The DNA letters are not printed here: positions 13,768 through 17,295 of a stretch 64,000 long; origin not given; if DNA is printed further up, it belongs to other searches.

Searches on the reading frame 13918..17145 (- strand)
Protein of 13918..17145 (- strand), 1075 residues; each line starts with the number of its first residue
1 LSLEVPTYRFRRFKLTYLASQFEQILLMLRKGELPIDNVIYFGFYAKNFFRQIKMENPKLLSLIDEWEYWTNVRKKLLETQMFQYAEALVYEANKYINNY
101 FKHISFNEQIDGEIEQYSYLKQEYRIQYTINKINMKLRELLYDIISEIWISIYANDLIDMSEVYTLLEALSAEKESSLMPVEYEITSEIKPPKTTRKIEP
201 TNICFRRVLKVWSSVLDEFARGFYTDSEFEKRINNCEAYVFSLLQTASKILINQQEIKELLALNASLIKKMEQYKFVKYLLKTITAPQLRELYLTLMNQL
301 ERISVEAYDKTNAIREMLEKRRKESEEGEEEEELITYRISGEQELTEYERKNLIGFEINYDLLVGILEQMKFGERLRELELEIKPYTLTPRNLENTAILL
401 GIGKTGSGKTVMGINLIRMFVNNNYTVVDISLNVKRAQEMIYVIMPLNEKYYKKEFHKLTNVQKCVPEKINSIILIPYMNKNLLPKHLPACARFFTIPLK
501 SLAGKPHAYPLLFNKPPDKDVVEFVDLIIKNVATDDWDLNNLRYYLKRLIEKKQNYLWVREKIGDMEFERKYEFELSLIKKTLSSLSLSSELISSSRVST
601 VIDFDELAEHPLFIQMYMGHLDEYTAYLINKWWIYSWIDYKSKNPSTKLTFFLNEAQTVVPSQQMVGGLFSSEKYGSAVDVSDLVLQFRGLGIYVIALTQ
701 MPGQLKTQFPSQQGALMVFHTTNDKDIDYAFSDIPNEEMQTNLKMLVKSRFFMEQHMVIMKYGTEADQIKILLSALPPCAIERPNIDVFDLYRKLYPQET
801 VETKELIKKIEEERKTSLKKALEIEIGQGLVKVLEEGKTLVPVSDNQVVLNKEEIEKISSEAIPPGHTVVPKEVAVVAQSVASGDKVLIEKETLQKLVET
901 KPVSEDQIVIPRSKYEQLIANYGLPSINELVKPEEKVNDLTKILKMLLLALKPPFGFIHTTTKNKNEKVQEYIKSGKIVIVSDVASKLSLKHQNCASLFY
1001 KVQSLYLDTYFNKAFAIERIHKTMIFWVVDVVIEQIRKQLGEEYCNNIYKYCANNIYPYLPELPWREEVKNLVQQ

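Call 6: search_protein_families(library=pfam, proteins=[window:13918-17145:-], max_evalue=0.01)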
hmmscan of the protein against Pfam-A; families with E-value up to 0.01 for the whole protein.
window:13918-17145:- (1075 aa): 2 families
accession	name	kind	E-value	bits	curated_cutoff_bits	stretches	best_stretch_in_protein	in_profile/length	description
PF20720.3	nSTAND3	-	0.0057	16.8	27.2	0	392-441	13-61/155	Novel STAND NTPase 3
PF01656.29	CbiA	-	0.0061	17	25.4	0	403-428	6-31/125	CobQ/CobB/MinD/ParA nucleotide binding domain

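Call 24: search_protein_families(library=phrogs, proteins=[window:13918-17145:-], max_evalue=0.001)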
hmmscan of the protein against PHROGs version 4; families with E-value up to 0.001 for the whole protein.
window:13918-17145:- (1075 aa): 1 family
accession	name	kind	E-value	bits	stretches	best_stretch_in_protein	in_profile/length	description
phrog_2666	-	head and packaging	5.9e-06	26.2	0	388-437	313-364/555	terminase large subunit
